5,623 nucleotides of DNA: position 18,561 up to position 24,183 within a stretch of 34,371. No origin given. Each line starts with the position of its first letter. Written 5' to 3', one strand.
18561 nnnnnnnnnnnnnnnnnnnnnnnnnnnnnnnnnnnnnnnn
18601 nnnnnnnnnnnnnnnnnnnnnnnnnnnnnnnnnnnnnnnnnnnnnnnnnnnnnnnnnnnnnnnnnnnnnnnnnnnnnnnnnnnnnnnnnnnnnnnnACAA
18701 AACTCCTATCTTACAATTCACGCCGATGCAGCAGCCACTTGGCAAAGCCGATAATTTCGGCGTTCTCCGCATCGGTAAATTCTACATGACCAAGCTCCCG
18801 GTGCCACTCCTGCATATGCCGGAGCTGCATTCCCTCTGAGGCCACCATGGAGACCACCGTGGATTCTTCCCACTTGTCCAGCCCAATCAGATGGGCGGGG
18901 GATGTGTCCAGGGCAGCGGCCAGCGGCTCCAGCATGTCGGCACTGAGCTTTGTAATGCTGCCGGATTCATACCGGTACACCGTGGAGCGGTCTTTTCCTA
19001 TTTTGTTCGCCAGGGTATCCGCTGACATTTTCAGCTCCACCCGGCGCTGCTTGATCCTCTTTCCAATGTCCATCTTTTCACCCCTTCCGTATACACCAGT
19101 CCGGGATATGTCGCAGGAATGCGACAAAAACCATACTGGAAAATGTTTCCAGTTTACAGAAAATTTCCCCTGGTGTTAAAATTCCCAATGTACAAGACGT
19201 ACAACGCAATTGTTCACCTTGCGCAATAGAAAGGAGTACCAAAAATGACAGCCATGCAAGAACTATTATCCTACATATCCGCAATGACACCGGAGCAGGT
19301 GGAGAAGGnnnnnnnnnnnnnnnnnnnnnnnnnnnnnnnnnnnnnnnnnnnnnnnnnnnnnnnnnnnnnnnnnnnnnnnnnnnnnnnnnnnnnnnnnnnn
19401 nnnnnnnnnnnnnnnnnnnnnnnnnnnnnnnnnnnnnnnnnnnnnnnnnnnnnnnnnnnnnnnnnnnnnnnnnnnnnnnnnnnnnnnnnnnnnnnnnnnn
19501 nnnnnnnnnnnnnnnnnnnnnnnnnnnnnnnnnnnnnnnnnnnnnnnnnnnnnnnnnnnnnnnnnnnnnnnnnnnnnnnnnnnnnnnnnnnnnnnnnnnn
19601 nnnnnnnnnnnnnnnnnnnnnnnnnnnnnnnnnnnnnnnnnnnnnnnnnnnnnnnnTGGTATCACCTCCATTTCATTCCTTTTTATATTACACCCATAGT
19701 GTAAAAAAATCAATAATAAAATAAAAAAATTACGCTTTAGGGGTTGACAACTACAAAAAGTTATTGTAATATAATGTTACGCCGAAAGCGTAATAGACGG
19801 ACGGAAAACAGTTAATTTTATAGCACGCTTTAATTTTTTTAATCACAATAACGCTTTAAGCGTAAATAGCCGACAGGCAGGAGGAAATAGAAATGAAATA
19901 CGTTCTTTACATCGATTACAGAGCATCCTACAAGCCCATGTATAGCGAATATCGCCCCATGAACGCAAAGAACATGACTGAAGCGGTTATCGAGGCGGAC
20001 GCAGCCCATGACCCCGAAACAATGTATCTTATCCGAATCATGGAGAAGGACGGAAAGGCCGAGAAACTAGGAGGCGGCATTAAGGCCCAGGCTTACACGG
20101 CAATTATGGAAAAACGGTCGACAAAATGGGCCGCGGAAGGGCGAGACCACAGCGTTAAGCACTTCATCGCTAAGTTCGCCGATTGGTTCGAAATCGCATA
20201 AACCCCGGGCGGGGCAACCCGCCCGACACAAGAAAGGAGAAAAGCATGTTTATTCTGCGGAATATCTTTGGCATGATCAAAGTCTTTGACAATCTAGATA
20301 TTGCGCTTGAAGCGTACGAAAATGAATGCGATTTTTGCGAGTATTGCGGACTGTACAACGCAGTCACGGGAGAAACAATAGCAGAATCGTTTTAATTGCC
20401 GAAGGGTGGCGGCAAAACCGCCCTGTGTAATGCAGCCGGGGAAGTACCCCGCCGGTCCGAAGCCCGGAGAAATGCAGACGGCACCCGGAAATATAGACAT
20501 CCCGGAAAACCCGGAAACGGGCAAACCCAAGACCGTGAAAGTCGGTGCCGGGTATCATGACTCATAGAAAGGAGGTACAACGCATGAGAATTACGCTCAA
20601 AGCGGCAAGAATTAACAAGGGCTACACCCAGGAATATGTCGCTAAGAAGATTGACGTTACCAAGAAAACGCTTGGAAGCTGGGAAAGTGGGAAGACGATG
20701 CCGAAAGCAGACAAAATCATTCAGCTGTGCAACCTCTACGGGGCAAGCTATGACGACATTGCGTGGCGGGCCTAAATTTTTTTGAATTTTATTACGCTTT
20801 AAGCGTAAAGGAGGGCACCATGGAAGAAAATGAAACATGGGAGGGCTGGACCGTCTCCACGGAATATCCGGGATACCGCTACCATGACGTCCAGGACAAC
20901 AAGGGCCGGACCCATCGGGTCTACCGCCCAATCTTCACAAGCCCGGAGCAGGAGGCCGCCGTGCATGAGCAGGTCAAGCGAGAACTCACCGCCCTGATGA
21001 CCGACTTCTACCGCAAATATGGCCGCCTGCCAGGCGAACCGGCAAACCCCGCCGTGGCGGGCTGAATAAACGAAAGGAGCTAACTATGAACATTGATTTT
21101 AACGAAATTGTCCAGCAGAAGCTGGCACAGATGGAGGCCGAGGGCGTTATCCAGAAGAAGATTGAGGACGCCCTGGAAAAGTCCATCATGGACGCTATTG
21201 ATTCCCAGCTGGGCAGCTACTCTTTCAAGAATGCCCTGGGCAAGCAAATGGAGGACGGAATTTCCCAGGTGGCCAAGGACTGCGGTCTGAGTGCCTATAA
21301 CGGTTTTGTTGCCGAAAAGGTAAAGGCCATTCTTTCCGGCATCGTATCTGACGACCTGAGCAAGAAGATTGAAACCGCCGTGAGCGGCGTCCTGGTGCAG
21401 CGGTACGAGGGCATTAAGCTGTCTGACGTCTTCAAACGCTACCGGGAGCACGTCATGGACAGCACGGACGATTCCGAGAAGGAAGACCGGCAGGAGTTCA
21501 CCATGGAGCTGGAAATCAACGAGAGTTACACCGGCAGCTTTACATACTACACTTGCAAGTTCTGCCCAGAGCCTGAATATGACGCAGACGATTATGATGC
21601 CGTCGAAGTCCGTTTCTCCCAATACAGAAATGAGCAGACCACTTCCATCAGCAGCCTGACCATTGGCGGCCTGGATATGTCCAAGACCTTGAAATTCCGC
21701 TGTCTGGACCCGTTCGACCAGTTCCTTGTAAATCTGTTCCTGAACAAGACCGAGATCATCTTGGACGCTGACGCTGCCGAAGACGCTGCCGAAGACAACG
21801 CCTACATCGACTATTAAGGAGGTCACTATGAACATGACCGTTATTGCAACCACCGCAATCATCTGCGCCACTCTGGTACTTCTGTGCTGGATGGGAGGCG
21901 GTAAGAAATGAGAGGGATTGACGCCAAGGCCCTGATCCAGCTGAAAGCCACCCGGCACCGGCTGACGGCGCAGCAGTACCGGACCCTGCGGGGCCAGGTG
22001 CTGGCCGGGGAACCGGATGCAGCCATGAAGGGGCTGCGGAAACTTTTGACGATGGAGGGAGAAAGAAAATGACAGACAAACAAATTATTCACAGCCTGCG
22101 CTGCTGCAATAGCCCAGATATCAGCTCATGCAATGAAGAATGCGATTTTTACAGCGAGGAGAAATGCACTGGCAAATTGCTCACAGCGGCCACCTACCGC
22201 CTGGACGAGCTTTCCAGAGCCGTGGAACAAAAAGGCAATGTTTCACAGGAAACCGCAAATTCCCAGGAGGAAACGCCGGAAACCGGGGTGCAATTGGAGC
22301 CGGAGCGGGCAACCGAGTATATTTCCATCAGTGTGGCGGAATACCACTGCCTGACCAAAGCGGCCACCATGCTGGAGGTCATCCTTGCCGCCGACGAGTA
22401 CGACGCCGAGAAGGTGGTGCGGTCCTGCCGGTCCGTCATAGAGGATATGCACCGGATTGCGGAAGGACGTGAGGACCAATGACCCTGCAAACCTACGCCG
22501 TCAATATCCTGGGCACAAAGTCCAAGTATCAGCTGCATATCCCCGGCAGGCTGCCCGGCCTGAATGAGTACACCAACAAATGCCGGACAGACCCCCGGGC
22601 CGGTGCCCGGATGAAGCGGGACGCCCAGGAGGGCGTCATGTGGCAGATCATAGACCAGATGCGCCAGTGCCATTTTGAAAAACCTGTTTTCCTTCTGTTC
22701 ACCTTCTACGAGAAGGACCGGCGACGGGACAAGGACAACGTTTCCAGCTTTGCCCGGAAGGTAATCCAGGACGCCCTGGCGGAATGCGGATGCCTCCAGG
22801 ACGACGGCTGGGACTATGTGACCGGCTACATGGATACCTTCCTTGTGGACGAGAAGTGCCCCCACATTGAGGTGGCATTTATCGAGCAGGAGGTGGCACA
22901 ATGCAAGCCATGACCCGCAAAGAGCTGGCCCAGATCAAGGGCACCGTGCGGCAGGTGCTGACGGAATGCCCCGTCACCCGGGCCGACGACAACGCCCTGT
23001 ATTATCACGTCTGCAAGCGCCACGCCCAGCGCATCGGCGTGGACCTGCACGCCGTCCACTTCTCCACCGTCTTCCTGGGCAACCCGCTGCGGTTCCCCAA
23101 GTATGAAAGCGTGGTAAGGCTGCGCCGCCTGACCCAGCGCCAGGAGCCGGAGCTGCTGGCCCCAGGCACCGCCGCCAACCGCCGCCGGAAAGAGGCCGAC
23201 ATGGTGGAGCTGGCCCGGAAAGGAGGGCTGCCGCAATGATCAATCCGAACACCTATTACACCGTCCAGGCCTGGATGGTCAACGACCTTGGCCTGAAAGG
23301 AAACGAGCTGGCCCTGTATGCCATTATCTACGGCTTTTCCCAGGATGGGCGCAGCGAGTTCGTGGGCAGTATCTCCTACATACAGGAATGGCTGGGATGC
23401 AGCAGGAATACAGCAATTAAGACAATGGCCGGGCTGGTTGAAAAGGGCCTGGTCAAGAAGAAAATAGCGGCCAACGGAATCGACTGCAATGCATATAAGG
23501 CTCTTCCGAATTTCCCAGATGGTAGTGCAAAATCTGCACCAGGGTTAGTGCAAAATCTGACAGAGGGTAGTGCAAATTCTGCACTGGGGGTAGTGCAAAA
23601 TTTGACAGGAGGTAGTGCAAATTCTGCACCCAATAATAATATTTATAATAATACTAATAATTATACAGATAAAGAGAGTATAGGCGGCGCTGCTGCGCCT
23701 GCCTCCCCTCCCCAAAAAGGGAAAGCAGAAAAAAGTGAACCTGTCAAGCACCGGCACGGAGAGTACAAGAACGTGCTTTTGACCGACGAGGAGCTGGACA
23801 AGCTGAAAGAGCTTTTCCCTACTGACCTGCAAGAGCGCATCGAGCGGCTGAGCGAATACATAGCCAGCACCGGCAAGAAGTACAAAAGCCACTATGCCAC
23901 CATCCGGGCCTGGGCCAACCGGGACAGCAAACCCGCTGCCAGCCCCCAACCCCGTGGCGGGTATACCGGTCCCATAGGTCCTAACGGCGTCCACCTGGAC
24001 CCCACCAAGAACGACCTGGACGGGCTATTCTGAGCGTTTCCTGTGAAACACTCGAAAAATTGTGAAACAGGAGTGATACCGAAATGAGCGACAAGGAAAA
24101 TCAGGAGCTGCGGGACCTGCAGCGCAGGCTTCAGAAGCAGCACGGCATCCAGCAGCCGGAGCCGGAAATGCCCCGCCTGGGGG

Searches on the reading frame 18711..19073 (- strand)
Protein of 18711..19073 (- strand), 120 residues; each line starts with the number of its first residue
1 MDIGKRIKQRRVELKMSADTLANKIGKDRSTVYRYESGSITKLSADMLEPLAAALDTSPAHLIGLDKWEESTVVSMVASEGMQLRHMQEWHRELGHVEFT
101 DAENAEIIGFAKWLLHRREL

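Call 3: search_protein_families(library=pfam, proteins=[window:18711-19073:-], max_evalue=1)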
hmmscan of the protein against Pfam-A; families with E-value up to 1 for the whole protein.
window:18711-19073:- (120 aa): 11 families
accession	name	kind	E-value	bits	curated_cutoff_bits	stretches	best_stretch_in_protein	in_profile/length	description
PF01381.28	HTH_3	-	2e-12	47.4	23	1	7-61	1-54/55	Helix-turn-helix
PF13560.12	HTH_31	-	2.2e-09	37.9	27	1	3-61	2-60/64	Helix-turn-helix domain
PF12844.13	HTH_19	-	1.3e-07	31.9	30.2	1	4-60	1-56/64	Helix-turn-helix domain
PF13443.12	HTH_26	-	2.6e-06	28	22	1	6-65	1-60/63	Cro/C1-type HTH DNA-binding domain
PF17762.8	HTH_ParB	-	0.017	15.7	22.6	1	7-92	12-98/102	ParB HTH domain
PF13309.12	HTH_22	-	0.027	14.9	29.6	1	13-35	39-61/63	HTH domain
PF13730.12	HTH_36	-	0.092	13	25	1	17-34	27-44/55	Helix-turn-helix domain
PF17721.6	POU2AF2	-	0.11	13.2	25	1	21-83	59-119/233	POU domain class 2-associating factor 2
PF13936.12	HTH_38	-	0.11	12.7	27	1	12-34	17-39/44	Helix-turn-helix domain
PF12182.14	DUF3642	-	0.18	12.7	22.7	1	34-72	28-66/93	Bacterial lipoprotein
PF13976.11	gag_pre-integrs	-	0.36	11.1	28.4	1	74-100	11-37/67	GAG-pre-integrase domain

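Call 4: search_protein_families(library=phrogs, proteins=[window:18711-19073:-], max_evalue=0.1)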
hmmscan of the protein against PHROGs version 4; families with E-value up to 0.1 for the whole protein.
window:18711-19073:- (120 aa): 23 families
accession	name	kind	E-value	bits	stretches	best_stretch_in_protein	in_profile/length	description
phrog_8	-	transcription regulation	7.4e-15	56.2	1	1-71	75-144/346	transcriptional regulator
phrog_4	-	transcription regulation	6.2e-11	42.9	1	1-64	135-193/400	transcriptional repressor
phrog_3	-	transcription regulation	3.5e-09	37.9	1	1-75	87-158/430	transcriptional repressor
phrog_5823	-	transcription regulation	6.6e-08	33.1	1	1-72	5-76/404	transcriptional regulator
phrog_2439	-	transcription regulation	4.3e-07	30.1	1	4-66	9-70/367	transcriptional regulator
phrog_2967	-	transcription regulation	4.4e-07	30.7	1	2-77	10-87/225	transcriptional regulator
phrog_1373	-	transcription regulation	2.2e-06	28.7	1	3-76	64-136/166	transcriptional regulator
phrog_4836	-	transcription regulation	3.1e-05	24.6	1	3-95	76-165/194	CII-like regulator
phrog_7241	-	transcription regulation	9.7e-05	23.4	1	6-63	65-121/122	transcriptional regulator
phrog_2328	-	transcription regulation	0.00093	20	1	2-61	15-73/128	transcriptional repressor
phrog_35195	-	unknown function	0.0018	18.9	1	1-67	1-67/159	-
phrog_147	-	transcription regulation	0.0079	17.6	1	1-52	3-54/100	transcriptional regulator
phrog_955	-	DNA, RNA and nucleotide metabolism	0.011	16.5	1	3-94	25-114/142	HTH DNA binding protein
phrog_4779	-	transcription regulation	0.018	16.6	1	3-56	3-57/98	transcriptional regulator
phrog_32768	-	unknown function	0.02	14.6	1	3-57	10-64/446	-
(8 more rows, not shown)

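Call 5: search_protein_families(library=padloc, proteins=[window:18711-19073:-], max_evalue=1)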
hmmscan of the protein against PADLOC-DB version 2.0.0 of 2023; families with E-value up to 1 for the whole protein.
window:18711-19073:- (120 aa): 15 families
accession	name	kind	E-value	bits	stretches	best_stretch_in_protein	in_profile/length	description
PDLC04142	capH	-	8.9e-09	34.4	1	2-84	6-83/103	capH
PDLC02926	HTH_VI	-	1.6e-05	23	1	3-67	2-65/92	-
PDLC03949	RmrA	-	9.8e-05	19.4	1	5-66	5-65/363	-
PDLC03952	RmrA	-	0.00067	16.6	1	3-58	23-77/395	-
PDLC03956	RmrA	-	0.00068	16.8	1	10-64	17-70/399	-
PDLC03664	Control_protein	-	0.00094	17.6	1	3-62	14-72/74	control protein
PDLC03951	RmrA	-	0.00098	16.2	1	4-64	10-69/400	-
PDLC03665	Control_protein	-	0.0016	16.6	1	4-63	10-69/77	control protein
PDLC03948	RmrA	-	0.0016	15.4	1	5-57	11-62/397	-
PDLC03944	RmrA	-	0.0027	14.8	1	4-56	8-59/384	-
PDLC03947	RmrA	-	0.0045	13.9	1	3-49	12-57/383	-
PDLC01857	CARF3--CARF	-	0.0067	14.1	1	12-35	140-163/201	-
PDLC04133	mad1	-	0.012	13.9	1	14-37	4-27/60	mads_1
PDLC03946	RmrA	-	0.012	12.3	1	4-63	4-62/357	-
PDLC03943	RmrA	-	0.013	12.6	1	4-61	4-60/370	-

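Call 67: search_protein_families(library=ncbifam, proteins=[window:18711-19073:-], max_evalue=0.1)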
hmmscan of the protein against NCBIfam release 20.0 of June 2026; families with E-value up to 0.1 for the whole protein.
window:18711-19073:- (120 aa): 11 families
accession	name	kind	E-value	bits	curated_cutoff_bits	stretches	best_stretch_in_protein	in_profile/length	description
NF041951.1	phage_RstR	subfamily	2e-07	31.3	80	1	1-89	1-86/108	RstR family transcriptional repressor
NF047948.1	male_kill_WMK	equivalog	2.5e-07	30.4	300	1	2-73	162-235/300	WO male-killing family protein Wmk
NF007257.0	PRK09706.1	subfamily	2.3e-06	27.5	101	1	3-67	6-69/135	transcriptional repressor DicA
NF003162.0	PRK04140.1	equivalog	2.7e-05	23.3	263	1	4-71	128-194/317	transcriptional regulator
TIGR03830.1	CxxCG_CxxCG_HTH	subfamily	4.6e-05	23.2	61.8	1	3-48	66-112/127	type II TA system antitoxin MqsA family protein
TIGR00270.2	TIGR00270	equivalog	0.00018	21.3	110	1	3-41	76-114/159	multiprotein bridging factor aMBF1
NF006015.0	PRK08154.1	subfamily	0.00097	18.4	204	1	2-72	30-99/314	anaerobic benzoate catabolism transcriptional regulator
NF041575.1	antitoxPezA_Strep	equivalog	0.0012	18.8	290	1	3-67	2-65/158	type II toxin-antitoxin system antitoxin PezA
TIGR03070.1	couple_hipB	subfamily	0.0086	16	71.65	1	2-41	2-41/58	type II toxin-antitoxin system Y4mF family antitoxin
NF048000.1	ECH1013_TF_S24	equivalog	0.039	13.8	300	1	3-69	3-69/204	ECH_1013 family putative transcriptional regulator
TIGR02607.1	antidote_HigA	equivalog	0.099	12.5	47.7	0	12-65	16-69/81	HigA family addiction module antitoxin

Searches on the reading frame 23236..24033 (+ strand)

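Call 66: search_protein_families(library=pfam, proteins=[window:23236-24033:+], max_evalue=0.001)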
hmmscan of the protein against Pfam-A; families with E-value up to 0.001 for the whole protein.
window:23236-24033:+ (265 aa): 1 family
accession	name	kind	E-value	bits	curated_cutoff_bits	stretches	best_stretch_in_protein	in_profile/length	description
PF13730.12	HTH_36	-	5.9e-10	39.2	25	1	19-73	2-55/55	Helix-turn-helix domain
